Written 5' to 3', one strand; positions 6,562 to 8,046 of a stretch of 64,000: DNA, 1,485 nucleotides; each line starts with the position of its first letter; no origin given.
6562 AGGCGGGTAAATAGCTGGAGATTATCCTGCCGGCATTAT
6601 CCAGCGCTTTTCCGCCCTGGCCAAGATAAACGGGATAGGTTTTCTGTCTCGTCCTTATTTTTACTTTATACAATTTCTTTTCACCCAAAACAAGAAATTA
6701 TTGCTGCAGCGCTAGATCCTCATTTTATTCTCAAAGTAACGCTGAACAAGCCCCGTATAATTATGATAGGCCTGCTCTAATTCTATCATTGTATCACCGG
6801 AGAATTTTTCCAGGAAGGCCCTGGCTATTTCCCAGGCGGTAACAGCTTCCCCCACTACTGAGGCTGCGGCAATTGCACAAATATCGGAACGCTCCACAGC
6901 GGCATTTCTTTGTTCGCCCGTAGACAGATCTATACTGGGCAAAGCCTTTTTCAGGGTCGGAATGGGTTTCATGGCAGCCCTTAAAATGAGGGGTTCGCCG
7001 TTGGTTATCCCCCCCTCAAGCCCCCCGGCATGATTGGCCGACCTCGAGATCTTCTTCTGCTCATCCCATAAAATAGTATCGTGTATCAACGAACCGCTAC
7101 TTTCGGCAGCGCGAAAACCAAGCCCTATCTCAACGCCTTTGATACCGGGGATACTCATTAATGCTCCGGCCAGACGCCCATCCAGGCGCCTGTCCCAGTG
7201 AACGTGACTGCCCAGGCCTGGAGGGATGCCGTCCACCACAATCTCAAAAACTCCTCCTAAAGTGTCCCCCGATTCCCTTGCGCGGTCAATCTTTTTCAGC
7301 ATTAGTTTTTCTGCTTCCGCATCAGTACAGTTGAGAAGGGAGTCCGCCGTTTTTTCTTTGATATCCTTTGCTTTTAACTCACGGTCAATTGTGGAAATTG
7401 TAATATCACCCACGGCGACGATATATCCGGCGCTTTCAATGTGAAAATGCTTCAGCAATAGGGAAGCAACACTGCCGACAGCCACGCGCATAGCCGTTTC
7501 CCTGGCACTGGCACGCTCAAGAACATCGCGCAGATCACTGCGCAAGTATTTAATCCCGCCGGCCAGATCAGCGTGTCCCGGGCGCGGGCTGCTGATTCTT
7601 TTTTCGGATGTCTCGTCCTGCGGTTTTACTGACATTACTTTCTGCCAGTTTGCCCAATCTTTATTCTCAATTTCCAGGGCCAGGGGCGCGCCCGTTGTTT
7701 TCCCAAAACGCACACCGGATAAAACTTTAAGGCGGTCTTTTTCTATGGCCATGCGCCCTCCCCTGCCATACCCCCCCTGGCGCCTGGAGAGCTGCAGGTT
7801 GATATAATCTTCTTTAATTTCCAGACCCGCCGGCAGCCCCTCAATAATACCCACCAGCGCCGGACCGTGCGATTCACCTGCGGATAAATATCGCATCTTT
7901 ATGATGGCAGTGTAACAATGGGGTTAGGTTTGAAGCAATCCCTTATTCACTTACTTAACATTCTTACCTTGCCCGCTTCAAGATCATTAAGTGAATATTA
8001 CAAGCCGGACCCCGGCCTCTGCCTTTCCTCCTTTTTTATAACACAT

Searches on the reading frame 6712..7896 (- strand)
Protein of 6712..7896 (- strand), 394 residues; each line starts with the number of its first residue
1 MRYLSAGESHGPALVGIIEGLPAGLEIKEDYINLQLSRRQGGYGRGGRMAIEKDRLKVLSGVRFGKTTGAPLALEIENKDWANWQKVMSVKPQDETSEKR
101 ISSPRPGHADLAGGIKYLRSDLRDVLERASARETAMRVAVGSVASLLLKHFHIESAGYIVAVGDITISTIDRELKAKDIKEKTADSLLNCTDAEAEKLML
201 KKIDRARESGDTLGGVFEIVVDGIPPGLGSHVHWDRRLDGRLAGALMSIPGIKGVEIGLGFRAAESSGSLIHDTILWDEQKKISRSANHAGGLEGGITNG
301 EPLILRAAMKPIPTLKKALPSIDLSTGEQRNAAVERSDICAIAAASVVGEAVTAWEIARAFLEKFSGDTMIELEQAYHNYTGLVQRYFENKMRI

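Call 25: find_encoding_contigs(protein=window:6712-7896:-, flank=10000, max_places=8)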
Protein window:6712-7896:- (394 aa): 7 contigs read that carry it; 7 places shown.
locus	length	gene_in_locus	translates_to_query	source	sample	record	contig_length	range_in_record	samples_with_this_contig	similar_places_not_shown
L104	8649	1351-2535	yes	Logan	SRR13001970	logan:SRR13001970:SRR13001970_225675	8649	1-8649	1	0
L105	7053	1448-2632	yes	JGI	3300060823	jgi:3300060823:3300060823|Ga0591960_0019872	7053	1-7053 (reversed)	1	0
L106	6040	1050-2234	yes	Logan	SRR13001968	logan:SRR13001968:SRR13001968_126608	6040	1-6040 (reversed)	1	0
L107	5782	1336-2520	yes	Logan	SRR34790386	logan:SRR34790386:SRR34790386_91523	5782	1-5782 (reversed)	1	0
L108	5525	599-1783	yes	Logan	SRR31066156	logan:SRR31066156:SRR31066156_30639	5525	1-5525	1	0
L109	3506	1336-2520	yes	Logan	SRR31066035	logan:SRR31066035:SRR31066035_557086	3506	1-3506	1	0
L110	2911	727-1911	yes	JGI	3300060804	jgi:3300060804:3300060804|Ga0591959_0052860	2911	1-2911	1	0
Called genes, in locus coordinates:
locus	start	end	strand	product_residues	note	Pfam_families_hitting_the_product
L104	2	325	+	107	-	?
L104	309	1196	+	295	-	PF02153:PDH_N, PF20463:PDH_C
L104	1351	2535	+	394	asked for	PF01264:Chorismate_synt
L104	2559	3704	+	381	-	PF00465:Fe-ADH (weak), PF13685:Fe-ADH_2, PF01761:DHQ_synthase, PF24621:DHQS_C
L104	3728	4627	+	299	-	PF08501:Shikimate_dh_N, PF01488:Shikimate_DH, PF18317:SDH_C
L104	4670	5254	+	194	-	PF13238:AAA_18 (weak), PF01202:SKI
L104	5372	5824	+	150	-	PF01220:DHquinase_II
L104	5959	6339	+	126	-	PF07736:CM_1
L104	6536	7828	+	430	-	-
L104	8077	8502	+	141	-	PF07452:CHRD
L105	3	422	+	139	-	?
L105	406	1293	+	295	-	PF02153:PDH_N, PF20463:PDH_C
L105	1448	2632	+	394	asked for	PF01264:Chorismate_synt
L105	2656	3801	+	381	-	PF00465:Fe-ADH (weak), PF13685:Fe-ADH_2, PF01761:DHQ_synthase, PF24621:DHQS_C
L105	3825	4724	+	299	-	PF08501:Shikimate_dh_N, PF01488:Shikimate_DH, PF18317:SDH_C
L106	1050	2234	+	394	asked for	PF01264:Chorismate_synt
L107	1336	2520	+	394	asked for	PF01264:Chorismate_synt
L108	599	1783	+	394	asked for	PF01264:Chorismate_synt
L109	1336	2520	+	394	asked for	PF01264:Chorismate_synt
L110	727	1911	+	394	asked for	PF01264:Chorismate_synt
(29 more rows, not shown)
